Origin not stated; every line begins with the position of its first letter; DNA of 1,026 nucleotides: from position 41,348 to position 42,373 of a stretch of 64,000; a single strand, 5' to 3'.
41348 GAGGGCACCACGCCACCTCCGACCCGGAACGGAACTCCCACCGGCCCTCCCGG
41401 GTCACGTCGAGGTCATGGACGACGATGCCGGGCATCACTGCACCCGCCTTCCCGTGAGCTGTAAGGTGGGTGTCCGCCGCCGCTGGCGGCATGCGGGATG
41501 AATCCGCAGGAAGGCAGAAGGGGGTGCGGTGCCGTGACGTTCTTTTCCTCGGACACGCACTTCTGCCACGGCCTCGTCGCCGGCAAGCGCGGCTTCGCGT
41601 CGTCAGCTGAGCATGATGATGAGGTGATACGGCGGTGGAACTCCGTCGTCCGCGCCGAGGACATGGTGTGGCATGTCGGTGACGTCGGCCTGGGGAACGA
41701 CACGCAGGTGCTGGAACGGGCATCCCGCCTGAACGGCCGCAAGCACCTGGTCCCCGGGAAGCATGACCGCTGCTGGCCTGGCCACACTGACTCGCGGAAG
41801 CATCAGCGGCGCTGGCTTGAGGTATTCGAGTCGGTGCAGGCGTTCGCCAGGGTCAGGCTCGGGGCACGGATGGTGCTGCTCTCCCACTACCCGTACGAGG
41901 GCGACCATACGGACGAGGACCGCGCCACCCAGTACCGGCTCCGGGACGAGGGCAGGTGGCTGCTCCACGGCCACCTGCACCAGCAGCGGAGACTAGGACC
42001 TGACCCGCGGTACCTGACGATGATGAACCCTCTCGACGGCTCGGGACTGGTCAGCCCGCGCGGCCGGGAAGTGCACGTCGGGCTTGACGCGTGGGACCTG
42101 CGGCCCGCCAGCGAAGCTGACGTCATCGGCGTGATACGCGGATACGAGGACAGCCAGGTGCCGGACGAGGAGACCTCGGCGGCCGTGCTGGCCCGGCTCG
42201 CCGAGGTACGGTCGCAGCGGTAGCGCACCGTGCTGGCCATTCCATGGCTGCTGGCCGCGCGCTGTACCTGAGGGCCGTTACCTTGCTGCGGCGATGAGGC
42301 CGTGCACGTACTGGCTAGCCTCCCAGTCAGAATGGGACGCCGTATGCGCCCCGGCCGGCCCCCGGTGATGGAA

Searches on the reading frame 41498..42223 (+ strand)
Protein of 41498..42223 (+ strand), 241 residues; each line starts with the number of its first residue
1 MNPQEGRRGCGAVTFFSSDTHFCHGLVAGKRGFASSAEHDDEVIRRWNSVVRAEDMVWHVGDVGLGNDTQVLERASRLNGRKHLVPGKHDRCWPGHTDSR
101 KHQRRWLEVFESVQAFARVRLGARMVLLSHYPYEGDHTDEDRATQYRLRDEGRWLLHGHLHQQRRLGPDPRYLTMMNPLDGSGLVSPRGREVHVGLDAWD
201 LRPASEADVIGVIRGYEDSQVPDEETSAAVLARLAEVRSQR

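Call 3: search_protein_families(library=pfam, proteins=[window:41498-42223:+], max_evalue=0.1)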
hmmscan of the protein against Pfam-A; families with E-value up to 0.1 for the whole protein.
window:41498-42223:+ (241 aa): 2 families
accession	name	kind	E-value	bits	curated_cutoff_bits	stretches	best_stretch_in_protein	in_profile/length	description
PF12850.12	Metallophos_2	-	5.7e-10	39.9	27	1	18-163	7-119/154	Calcineurin-like phosphoesterase superfamily domain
PF00149.33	Metallophos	-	0.0038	18.1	21.5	0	17-162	6-190/191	Calcineurin-like phosphoesterase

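Call 5: search_protein_families(library=phrogs, proteins=[window:41498-42223:+], max_evalue=0.01)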
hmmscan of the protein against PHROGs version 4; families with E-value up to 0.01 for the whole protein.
window:41498-42223:+ (241 aa): 2 families
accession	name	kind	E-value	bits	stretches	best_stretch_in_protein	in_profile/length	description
phrog_547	-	other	2.9e-45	155.3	1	14-223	31-209/245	phosphoesterase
phrog_30537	-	unknown function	0.00065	21.1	1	37-65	12-40/87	-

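Call 8: search_protein_families(library=ncbifam, proteins=[window:41498-42223:+], max_evalue=0.01)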
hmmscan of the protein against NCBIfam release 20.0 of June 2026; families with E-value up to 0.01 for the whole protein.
window:41498-42223:+ (241 aa): 0 families

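Call 11: search_solved_structures(query=window:41498-42223:+, max_evalue=1, show_alignments=2)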
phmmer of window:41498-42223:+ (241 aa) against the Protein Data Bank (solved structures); distinct sequences matched with E-value up to 1: 1.
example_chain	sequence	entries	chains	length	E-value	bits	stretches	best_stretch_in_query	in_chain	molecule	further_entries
1xm7_A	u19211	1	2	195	1.5e-08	37.6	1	12-164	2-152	hypothetical protein aq_1665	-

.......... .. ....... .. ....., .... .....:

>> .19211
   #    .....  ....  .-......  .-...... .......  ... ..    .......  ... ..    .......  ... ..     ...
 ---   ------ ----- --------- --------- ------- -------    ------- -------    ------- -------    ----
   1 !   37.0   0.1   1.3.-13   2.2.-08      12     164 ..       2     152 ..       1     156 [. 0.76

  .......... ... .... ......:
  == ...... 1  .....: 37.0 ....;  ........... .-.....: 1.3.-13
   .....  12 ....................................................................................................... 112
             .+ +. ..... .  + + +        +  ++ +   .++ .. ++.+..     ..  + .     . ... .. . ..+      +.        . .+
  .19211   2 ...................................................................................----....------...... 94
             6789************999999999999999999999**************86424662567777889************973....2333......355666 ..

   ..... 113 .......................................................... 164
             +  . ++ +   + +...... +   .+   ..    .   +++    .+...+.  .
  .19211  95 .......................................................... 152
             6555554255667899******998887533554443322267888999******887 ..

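Call 32: search_dna_similar(query=window:41498-42223:+, collection=phages, mode=protein, max_evalue=1e-10, max_rows=25)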
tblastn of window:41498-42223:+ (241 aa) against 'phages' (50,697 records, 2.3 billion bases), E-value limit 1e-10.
Records with a match: 216; places in all: 216; records where one place covers at least 80% of the query: 117.
Best place of each record, by identity: <60% 216.
By first word of the organism name: Mycobacterium 72; Gordonia 42; Arthrobacter 31; Streptomyces 30; Microbacterium 14; Rhodococcus 6; Bacteriophage 5; Fromanvirus 4; Enterococcus 3; Tsukamurella 2; and 5 more.
By host as written in the record: Mycobacterium smegmatis mc2 155 41; Gordonia terrae 3612 33; - 14; Streptomyces griseus ATCC 10137 13; Arthrobacter globiformis B-2979 12; Mycobacterium smegmatis mc#155 11; Arthrobacter atrocyaneus NRRL B-2883 6; Streptomyces viridochromogenes DSM40736 6; and 42 more.
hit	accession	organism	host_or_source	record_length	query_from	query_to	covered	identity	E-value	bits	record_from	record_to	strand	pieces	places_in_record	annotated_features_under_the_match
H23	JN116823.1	Rhodococcus phage REQ2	Rhodococcus equi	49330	3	217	89%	43.1%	2e-34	135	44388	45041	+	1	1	calcineurin-like phosphoesterase family protein | endonuclease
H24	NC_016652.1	Rhodococcus phage REQ2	Rhodococcus equi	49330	3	217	89%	43.1%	2e-34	135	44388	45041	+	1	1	metallophosphoesterase | endonuclease VII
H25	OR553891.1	Arthrobacter phage CallinAllBarbz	Arthrobacter sulfureus ATCC 19098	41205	3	213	88%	43.9%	3e-38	146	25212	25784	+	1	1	36: phosphoesterase | 35: hypothetical protein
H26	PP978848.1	Arthrobacter phage MissSwiss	Arthrobacter atrocyaneus NRRL B-2883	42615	1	217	90%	42.0%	4e-34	135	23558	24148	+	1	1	34: metallophosphoesterase | 33: hypothetical protein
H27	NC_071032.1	Arthrobacter phage Reedo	Arthrobacter globiformis B-2979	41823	14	217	85%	44.7%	8e-35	136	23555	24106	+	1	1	34: phosphoesterase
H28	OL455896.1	Arthrobacter phage Reedo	Arthrobacter globiformis B-2979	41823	14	217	85%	44.7%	8e-35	136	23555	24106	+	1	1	34: metallophosphoesterase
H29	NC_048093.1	Arthrobacter phage DrManhattan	Arthrobacter atrocyaneus NRRL B-2883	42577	2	217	90%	41.7%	2e-34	135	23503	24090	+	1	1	34: phosphoesterase | 33: hypothetical protein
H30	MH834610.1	Arthrobacter phage DrManhattan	Arthrobacter atrocyaneus NRRL B-2883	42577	2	217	90%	41.7%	2e-34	135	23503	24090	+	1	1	34: metallophosphoesterase | 33: hypothetical protein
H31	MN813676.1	Arthrobacter phage Adolin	Arthrobacter atrocyaneus NRRL B-2883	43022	1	217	90%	41.1%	1e-34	136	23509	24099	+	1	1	34: metallophosphoesterase | 33: hypothetical protein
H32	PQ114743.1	Arthrobacter phage Sue2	Arthrobacter atrocyaneus NRRL B-2883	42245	5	217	88%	40.0%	4e-32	129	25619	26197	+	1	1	35: metallophosphoesterase | 34: NrdH-like glutaredoxin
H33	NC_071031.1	Arthrobacter phage KeAlii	Arthrobacter globiformis NRRL B-2979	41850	14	217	85%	41.7%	7e-32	128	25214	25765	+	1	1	35: phosphoesterase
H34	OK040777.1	Arthrobacter phage KeAlii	Arthrobacter globiformis NRRL B-2979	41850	14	217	85%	41.7%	7e-32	128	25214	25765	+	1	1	35: metallophosphoesterase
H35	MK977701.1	Mycobacterium phage Cracklewink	Mycobacterium smegmatis mc#155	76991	9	214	85%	40.1%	3e-31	126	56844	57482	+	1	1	90: metallophosphoesterase | 89: hypothetical protein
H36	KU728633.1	Mycobacterium phage Bipper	Mycobacterium smegmatis mc2 155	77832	9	214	85%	40.1%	3e-31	126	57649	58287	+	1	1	90: metallophosphoesterase | 89: hypothetical protein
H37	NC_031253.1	Mycobacterium phage Bipper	Mycobacterium smegmatis mc2 155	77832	9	214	85%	40.1%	3e-31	126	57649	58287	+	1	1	90: phosphoesterase | 89: hypothetical protein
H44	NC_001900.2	Mycobacterium phage D29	Mycobacterium smegmatis mc2 155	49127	2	207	85%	39.2%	1e-23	104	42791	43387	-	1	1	66: phosphoesterase | 66.1: hypothetical protein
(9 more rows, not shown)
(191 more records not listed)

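Call 39: get_annotated_region(hit=H44, flank=3000)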
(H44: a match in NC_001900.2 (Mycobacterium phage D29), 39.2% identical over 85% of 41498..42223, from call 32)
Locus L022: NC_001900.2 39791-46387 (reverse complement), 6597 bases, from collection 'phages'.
description: Mycobacterium virus D29, complete genome.
organism: Mycobacterium phage D29 (NCBI taxid 2905674)
taxonomy: Viruses; Duplodnaviria; Heunggongvirae; Uroviricota; Caudoviricetes; Fromanvirus; Fromanvirus D29
host: Mycobacterium smegmatis mc2 155; source: -; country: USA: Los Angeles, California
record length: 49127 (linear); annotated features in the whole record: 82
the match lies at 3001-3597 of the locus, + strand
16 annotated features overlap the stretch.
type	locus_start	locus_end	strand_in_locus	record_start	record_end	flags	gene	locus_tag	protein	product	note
CDS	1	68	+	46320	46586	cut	86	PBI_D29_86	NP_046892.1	hypothetical protein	-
CDS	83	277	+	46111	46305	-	84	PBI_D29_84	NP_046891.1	hypothetical protein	-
CDS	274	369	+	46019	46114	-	82.2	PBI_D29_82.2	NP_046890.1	hypothetical protein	-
CDS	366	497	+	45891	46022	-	82.1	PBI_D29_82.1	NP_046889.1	hypothetical protein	-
CDS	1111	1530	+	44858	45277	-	70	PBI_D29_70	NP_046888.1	hypothetical protein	-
CDS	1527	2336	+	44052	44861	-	69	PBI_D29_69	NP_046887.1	exonuclease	-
CDS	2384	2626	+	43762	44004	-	68.1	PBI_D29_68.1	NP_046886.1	hypothetical protein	-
CDS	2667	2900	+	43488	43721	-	68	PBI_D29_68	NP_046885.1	hypothetical protein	-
CDS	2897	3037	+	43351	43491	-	66.1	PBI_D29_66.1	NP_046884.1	hypothetical protein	-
CDS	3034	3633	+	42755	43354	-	66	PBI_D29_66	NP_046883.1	phosphoesterase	-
CDS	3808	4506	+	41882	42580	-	65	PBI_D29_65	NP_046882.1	DnaB-like replicative helicase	-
CDS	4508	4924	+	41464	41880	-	64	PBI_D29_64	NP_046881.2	site-specific recombination directionality factor RDF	-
CDS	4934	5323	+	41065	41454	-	63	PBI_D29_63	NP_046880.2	hypothetical protein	-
CDS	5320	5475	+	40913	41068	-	62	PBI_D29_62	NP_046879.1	hypothetical protein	-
CDS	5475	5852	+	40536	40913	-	61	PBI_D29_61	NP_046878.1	DprA-like DNA processing chain A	-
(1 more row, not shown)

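Call 46: find_homologous_proteins(query=window:41498-42223:+, max_evalue=1e-10)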
Query window:41498-42223:+ (241 aa): 382 proteins with E <= 1e-10 among 1870 candidates; the best 120 are listed.
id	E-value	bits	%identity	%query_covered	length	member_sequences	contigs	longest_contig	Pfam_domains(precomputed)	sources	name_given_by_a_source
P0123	5.4e-153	526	100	95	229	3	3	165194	PF12850.13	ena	-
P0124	1.1e-103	364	69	95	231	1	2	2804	PF12850.13,PF00149.34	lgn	-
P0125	8.0e-103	361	69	95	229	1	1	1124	PF12850.13,PF00149.34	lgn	-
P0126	2.0e-102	360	69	90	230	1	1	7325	PF12850.13,PF00149.34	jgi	jgi:calcineurin-like phosphoesterase family protein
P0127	7.9e-102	358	69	95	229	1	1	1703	PF12850.13,PF00149.34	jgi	jgi:calcineurin-like phosphoesterase family protein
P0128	1.4e-101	357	71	85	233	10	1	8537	PF12850.13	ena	-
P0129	1.7e-101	357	67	95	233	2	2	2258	PF12850.13,PF00149.34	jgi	jgi:calcineurin-like phosphoesterase family protein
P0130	2.8e-101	356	70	97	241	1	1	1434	PF12850.13,PF00149.34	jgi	jgi:calcineurin-like phosphoesterase family protein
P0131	6.9e-101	355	66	95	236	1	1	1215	PF12850.13,PF00149.34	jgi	jgi:calcineurin-like phosphoesterase family protein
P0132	2.6e-100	353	67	94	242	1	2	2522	PF12850.13,PF00149.34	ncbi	-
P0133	9.8e-100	351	67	95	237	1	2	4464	PF12850.13,PF00149.34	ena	-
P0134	2.1e-99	350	69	87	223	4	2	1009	PF12850.13,PF00149.34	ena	-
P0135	3.8e-99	349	66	94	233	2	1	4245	PF12850.13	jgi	-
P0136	1.1e-98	348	72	86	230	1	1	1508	PF12850.13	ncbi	-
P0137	1.2e-97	344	68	95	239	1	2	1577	PF12850.13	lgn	-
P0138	1.4e-97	344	65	95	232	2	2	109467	PF12850.13,PF00149.34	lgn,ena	-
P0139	1.9e-97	344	67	95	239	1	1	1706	PF12850.13,PF00149.34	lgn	-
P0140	2.5e-97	343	69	87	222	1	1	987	PF12850.13,PF00149.34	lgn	-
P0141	2.7e-97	343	65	95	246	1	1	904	PF12850.13,PF00149.34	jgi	jgi:calcineurin-like phosphoesterase family protein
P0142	8.6e-96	338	67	94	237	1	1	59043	PF12850.13,PF00149.34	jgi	jgi:calcineurin-like phosphoesterase family protein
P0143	2.3e-95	337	70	85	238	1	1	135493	PF12850.13,PF00149.34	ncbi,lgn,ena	-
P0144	2.5e-95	337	65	93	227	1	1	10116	PF12850.13,PF00149.34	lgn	-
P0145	3.1e-95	336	72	81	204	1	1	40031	PF12850.13,PF00149.34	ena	-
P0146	1.1e-94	335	63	95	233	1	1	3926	PF12850.13,PF00149.34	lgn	-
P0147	1.5e-93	331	64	95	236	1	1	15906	PF12850.13,PF00149.34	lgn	-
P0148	1.8e-93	331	65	94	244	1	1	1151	PF12850.13,PF00149.34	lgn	-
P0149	4.8e-93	329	65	95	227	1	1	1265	PF12850.13,PF00149.34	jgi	jgi:calcineurin-like phosphoesterase family protein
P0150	1.3e-92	328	69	84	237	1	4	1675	PF12850.13,PF00149.34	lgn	-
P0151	2.2e-92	327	65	88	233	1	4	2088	PF12850.13,PF00149.34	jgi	jgi:calcineurin-like phosphoesterase family protein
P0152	2.0e-90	321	63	86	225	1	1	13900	PF12850.13,PF00149.34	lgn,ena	-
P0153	3.7e-90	320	64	95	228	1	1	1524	PF12850.13,PF00149.34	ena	-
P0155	1.9e-88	314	65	84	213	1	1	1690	PF12850.13,PF00149.34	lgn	-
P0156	6.6e-88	312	66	86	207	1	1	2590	PF12850.13,PF00149.34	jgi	jgi:calcineurin-like phosphoesterase family protein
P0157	8.3e-85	302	63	84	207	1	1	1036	PF12850.13,PF00149.34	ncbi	-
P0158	2.7e-84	301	59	95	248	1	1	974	PF12850.13,PF00149.34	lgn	-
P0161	1.1e-82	295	63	89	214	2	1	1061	PF12850.13,PF00149.34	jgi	-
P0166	3.2e-77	277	60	86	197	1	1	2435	PF12850.13,PF00149.34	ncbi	-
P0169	3.3e-75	271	57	95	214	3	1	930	PF12850.13,PF00149.34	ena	-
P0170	6.9e-73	263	60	84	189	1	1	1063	PF12850.13,PF00149.34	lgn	-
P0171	9.1e-73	263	60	86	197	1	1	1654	PF12850.13,PF00149.34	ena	-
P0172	9.7e-73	263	59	86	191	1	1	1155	PF12850.13,PF00149.34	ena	-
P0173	3.2e-72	261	57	86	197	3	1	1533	PF12850.13,PF00149.34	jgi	jgi:calcineurin-like phosphoesterase family protein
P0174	4.9e-72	260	58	86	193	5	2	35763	PF12850.13,PF00149.34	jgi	jgi:calcineurin-like phosphoesterase family protein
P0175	5.6e-72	260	60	84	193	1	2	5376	PF12850.13,PF00149.34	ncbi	-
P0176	8.7e-72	260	59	84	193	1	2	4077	PF12850.13,PF00149.34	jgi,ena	-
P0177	1.6e-71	259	59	84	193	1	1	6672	PF12850.13,PF00149.34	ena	-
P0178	3.9e-71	257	58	83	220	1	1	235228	PF12850.13,PF00149.34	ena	-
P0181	1.1e-70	256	58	86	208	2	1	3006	PF12850.13,PF00149.34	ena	-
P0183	2.8e-70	255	57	87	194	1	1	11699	PF12850.13,PF00149.34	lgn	-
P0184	2.9e-70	255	57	86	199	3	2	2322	PF12850.13,PF00149.34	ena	-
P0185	6.5e-70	253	55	86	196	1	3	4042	PF12850.13,PF00149.34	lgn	-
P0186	8.3e-70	253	58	86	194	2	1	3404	PF12850.13,PF00149.34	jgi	jgi:calcineurin-like phosphoesterase family protein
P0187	9.7e-70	253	56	85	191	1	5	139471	PF12850.13,PF00149.34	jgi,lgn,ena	-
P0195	6.8e-68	247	58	85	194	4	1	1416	PF12850.13,PF00149.34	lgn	-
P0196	1.3e-67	246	57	85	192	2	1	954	PF12850.13,PF00149.34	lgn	-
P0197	1.6e-67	246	58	85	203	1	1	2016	PF12850.13,PF00149.34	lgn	-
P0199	6.1e-67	244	56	86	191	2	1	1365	PF12850.13,PF00149.34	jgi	jgi:calcineurin-like phosphoesterase family protein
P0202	2.9e-66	241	54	86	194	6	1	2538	PF12850.13,PF00149.34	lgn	-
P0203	3.3e-66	241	57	83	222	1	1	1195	PF12850.13,PF00149.34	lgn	-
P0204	7.0e-66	240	55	83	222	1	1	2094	PF12850.13,PF00149.34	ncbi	ncbi:MAG TPA: metallophosphoesterase family protein [Trebonia sp.]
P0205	1.0e-65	240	52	90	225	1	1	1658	PF12850.13,PF00149.34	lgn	-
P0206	1.1e-65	240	52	86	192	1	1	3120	PF12850.13,PF00149.34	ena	-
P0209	1.5e-65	239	58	80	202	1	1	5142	PF12850.13,PF00149.34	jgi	jgi:calcineurin-like phosphoesterase family protein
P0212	6.6e-65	237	54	85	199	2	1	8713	PF12850.13,PF00149.34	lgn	-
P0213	7.0e-65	237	55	83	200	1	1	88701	PF12850.13,PF00149.34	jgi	jgi:calcineurin-like phosphoesterase family protein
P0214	7.6e-65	237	56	86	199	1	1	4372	PF12850.13,PF00149.34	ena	-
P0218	1.5e-64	236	53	84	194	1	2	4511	PF12850.13,PF00149.34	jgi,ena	jgi:calcineurin-like phosphoesterase family protein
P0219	5.1e-64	234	56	85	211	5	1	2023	PF12850.13,PF00149.34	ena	-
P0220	6.9e-64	234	55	85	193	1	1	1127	PF12850.13,PF00149.34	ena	-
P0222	1.2e-63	233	51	90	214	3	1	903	PF12850.13,PF00149.34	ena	-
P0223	1.5e-63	233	55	85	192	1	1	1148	PF12850.13,PF00149.34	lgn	-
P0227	1.4e-62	229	49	90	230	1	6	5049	PF12850.13,PF00149.34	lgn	-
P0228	2.8e-62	228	53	84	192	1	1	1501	PF12850.13,PF00149.34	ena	-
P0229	3.2e-62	228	53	85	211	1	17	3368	PF12850.13,PF00149.34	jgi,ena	jgi:calcineurin-like phosphoesterase family protein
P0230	5.4e-62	227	54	86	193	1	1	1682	PF12850.13,PF00149.34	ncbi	-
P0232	2.0e-61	226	55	83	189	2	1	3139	PF12850.13,PF00149.34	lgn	-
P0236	3.1e-60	222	52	82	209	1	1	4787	PF12850.13,PF00149.34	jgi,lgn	jgi:calcineurin-like phosphoesterase family protein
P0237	4.1e-60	221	48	85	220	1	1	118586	PF12850.13,PF00149.34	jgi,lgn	jgi:calcineurin-like phosphoesterase family protein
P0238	4.7e-60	221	49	83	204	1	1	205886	PF12850.13,PF00149.34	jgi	jgi:calcineurin-like phosphoesterase family protein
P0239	7.1e-60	221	51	83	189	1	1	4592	PF12850.13,PF00149.34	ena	-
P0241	9.7e-60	220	50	89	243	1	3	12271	PF12850.13,PF00149.34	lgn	-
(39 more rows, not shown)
